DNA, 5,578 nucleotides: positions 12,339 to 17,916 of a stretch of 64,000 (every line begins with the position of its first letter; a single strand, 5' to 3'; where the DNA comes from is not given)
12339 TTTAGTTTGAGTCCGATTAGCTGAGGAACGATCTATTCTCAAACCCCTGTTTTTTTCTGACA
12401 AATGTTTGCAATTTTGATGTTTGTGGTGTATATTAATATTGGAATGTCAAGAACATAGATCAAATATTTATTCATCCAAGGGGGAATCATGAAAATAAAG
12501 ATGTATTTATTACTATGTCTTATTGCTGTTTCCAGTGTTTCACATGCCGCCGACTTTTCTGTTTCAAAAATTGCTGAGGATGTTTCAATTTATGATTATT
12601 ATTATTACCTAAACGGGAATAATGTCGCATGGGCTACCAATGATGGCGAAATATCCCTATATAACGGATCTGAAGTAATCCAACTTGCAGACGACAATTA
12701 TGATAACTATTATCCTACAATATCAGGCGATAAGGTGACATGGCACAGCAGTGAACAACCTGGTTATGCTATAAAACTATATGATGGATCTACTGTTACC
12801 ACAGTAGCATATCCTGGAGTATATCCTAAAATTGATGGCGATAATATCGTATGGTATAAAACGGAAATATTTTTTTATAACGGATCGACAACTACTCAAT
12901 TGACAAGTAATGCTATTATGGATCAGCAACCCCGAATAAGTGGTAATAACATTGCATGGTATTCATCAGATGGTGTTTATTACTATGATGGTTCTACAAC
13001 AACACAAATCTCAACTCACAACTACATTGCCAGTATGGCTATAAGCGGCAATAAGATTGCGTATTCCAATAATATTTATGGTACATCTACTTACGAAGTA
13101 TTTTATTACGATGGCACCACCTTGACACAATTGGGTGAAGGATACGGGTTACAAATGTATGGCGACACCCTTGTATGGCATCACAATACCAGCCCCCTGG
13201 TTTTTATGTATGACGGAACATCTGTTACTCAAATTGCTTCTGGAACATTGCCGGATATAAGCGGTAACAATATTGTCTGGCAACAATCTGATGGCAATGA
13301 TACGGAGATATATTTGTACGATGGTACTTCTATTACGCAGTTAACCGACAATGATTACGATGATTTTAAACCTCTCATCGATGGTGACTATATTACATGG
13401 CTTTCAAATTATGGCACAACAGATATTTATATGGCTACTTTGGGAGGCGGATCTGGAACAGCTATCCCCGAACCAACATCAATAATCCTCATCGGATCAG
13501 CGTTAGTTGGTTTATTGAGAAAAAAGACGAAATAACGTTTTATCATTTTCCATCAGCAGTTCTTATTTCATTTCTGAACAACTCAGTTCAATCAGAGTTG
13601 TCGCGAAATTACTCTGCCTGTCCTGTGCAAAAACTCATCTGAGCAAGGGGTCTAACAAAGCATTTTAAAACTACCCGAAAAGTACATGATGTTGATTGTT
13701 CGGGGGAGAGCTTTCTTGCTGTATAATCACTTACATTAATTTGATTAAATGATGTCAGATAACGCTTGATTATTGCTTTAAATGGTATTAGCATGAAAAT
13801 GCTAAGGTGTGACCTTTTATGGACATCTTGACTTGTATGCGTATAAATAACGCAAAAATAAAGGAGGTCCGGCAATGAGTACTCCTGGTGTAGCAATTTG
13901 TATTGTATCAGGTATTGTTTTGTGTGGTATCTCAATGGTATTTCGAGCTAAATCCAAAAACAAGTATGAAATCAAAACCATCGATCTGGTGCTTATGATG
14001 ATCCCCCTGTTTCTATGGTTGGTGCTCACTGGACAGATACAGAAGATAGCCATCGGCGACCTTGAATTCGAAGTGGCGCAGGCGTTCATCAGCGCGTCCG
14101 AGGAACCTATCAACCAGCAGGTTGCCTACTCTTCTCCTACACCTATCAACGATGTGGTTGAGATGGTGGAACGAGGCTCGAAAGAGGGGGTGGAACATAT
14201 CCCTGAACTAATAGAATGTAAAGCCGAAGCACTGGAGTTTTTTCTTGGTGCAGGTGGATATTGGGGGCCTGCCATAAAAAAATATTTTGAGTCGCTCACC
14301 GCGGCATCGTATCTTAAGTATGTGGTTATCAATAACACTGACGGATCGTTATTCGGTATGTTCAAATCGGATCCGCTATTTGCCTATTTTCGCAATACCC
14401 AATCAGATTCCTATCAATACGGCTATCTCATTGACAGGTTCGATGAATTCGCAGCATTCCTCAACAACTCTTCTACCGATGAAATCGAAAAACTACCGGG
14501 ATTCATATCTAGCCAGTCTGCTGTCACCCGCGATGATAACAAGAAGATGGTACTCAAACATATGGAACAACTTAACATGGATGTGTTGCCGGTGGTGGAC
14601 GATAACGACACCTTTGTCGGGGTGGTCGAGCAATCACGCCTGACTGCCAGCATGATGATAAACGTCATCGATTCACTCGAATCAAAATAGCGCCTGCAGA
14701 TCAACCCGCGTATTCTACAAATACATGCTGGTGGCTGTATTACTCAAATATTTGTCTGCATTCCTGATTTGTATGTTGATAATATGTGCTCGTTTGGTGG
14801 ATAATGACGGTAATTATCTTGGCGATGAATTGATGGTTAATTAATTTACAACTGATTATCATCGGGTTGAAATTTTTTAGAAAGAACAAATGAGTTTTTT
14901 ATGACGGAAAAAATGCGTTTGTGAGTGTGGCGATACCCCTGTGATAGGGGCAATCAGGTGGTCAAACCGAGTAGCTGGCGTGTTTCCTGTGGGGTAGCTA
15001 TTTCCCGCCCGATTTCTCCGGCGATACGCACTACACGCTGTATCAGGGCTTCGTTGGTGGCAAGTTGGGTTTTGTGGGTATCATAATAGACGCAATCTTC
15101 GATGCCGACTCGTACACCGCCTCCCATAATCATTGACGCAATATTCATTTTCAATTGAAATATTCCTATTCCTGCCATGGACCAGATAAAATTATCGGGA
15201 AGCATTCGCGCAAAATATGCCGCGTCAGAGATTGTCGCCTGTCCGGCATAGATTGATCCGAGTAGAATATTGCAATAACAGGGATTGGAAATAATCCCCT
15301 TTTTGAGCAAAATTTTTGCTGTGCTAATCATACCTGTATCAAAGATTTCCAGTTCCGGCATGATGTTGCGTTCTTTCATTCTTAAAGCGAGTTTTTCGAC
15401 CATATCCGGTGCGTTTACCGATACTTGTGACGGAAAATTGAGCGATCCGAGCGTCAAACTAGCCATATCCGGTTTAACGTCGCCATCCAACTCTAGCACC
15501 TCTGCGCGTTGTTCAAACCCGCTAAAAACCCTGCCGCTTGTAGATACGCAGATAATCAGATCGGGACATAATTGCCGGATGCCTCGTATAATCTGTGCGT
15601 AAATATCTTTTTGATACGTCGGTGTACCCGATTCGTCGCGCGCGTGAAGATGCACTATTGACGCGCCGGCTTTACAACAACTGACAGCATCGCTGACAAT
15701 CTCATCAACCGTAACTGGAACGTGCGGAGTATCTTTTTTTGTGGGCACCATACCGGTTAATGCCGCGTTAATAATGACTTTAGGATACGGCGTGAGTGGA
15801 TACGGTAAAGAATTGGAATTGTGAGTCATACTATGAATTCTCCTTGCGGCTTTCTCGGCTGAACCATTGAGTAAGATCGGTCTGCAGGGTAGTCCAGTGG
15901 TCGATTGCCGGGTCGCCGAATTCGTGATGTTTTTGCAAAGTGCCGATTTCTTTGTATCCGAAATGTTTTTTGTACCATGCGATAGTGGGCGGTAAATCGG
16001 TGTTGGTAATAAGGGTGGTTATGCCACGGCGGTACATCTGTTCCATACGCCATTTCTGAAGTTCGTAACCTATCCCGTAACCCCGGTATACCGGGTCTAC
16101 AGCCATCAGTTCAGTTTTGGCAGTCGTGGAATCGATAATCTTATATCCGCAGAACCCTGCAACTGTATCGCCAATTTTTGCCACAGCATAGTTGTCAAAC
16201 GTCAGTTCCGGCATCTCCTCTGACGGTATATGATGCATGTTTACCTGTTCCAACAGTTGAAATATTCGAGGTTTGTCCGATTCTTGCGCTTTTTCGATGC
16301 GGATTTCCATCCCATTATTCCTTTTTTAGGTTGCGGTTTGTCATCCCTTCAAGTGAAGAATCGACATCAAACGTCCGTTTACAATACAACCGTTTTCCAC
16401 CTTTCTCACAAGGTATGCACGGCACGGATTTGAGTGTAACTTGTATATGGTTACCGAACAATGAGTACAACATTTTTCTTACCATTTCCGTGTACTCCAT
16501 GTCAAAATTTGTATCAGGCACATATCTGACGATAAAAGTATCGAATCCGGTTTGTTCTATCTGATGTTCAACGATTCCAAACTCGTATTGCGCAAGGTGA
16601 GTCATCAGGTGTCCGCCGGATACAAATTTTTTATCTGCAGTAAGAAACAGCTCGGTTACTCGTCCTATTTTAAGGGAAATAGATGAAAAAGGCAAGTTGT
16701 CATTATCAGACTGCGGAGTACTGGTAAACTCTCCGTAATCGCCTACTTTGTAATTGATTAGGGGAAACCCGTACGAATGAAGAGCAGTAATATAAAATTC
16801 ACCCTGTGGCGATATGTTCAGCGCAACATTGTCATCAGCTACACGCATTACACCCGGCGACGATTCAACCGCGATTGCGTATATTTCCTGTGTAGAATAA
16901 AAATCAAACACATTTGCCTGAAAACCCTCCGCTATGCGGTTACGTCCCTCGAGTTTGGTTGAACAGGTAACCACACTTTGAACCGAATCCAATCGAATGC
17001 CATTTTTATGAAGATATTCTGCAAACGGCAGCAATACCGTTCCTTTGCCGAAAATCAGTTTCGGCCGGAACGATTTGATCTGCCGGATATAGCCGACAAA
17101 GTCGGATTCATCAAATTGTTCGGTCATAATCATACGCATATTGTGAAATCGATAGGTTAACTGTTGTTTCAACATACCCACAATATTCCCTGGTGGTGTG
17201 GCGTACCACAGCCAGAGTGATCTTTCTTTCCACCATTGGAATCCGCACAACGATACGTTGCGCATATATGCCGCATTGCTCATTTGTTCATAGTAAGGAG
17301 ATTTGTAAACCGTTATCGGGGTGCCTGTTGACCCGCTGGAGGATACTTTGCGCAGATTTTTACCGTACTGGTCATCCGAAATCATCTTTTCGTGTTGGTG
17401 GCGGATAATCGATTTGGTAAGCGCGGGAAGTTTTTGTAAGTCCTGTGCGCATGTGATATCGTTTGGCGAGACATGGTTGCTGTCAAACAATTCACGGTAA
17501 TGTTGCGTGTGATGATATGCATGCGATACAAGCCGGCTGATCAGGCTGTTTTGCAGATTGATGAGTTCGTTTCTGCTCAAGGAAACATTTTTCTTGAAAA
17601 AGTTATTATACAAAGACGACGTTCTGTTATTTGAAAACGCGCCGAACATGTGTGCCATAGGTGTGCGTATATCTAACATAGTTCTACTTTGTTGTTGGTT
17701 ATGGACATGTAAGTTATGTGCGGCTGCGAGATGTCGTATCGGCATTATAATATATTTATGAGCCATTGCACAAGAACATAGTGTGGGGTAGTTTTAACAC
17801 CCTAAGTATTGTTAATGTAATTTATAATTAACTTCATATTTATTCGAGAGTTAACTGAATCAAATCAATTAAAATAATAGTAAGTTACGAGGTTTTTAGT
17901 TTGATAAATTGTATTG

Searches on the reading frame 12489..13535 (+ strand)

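Call 57: search_protein_families(library=ncbifam, proteins=[window:12489-13535:+], max_evalue=1e-8)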
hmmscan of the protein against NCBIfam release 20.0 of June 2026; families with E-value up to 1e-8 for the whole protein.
window:12489-13535:+ (348 aa): 1 family
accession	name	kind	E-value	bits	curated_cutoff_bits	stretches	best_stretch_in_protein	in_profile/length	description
TIGR04275.1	beta_prop_Msarc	repeat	5.7e-27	93.2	85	0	248-278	6-37/40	beta-propeller repeat protein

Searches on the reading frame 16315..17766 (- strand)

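Call 57: search_protein_families(library=ncbifam, proteins=[window:16315-17766:-], max_evalue=1e-8)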
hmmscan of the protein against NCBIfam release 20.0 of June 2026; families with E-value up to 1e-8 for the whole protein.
window:16315-17766:- (483 aa): 5 families
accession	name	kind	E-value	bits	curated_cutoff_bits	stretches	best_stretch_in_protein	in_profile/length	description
NF045666.1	DVU1553_fam_AMP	equivalog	1.4e-20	73.7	300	1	59-351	14-314/331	DVU_1553 family AMP-dependent CoA ligase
TIGR02155.1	PA_CoA_ligase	equivalog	4.5e-14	51.8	646.3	1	63-154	3-95/422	phenylacetate--CoA ligase PaaK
NF041878.1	paak_haloarch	equivalog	9.5e-14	50.8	700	1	60-153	5-98/427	phenylacetate--CoA ligase PaaK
NF053551.1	FlxY_rubin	equivalog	3.5e-13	49.1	520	0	64-154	5-94/424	flexirubin biosynthesis putative acyl-CoA ligase FlxY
TIGR03335.1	F390_ftsA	equivalog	2.4e-10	39.7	458.7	1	57-318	2-264/445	coenzyme F390 synthetase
